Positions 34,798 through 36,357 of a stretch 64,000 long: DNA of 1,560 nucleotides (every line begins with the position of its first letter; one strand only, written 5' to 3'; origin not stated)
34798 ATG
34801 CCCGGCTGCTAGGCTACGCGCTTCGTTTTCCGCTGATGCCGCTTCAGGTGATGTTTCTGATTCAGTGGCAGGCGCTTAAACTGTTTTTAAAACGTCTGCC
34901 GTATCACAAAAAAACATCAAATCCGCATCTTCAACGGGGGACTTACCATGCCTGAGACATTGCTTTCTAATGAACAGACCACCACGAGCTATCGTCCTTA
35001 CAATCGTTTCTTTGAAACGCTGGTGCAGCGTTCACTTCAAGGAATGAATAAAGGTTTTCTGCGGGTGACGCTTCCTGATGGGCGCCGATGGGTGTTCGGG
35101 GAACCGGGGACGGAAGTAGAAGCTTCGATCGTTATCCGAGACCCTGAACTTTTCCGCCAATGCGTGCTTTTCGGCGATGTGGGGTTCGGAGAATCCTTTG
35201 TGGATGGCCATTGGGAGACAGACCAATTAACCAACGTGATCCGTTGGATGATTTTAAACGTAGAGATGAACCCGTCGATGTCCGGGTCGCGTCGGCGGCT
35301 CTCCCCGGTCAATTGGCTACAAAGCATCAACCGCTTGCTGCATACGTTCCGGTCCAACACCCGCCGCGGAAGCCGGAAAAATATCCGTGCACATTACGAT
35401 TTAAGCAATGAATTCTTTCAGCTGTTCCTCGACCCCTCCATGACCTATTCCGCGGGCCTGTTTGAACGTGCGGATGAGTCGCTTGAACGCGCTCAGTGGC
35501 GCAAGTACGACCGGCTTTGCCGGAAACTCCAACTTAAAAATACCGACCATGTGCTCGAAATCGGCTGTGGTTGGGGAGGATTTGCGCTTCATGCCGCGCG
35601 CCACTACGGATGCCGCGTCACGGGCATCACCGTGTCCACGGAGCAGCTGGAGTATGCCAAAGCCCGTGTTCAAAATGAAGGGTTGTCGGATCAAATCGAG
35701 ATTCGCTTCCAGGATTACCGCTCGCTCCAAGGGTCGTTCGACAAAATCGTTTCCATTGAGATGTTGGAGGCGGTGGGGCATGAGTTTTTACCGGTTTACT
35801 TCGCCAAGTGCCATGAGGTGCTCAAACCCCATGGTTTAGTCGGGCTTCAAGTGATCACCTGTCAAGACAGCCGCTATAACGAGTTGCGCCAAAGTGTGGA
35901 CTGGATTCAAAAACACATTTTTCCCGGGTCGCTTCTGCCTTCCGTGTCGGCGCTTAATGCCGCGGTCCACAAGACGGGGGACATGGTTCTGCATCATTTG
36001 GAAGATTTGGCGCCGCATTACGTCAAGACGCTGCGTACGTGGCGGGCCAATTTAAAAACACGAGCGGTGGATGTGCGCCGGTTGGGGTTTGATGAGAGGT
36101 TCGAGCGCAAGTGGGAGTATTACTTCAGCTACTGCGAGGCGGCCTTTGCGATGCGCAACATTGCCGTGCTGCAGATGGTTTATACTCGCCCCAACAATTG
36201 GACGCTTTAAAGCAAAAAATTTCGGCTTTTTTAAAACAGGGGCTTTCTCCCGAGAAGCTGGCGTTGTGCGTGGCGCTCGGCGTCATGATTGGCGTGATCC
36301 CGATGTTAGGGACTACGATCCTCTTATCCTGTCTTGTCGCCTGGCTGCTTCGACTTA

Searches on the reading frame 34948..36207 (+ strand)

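Call 57: search_protein_families(library=pfam, proteins=[window:34948-36207:+], max_evalue=0.00001)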
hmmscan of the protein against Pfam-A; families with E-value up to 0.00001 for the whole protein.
window:34948-36207:+ (420 aa): 6 families
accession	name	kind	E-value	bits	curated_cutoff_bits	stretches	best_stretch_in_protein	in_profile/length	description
PF02353.26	CMAS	-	3.4e-89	299.2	27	1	141-410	5-273/273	Mycolic acid cyclopropane synthetase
PF13649.12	Methyltransf_25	-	3e-18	66.7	27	1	202-296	1-97/97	Methyltransferase domain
PF08241.18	Methyltransf_11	-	2.6e-15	57.3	21.2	1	203-298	1-93/95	Methyltransferase domain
PF13489.12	Methyltransf_23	-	5.5e-12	46.2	27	1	189-344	11-158/164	Methyltransferase domain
PF08242.18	Methyltransf_12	-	6.9e-12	46.4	30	1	203-297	1-97/98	Methyltransferase domain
PF13847.12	Methyltransf_31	-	4.9e-10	39.7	27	1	198-304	3-113/145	Methyltransferase domain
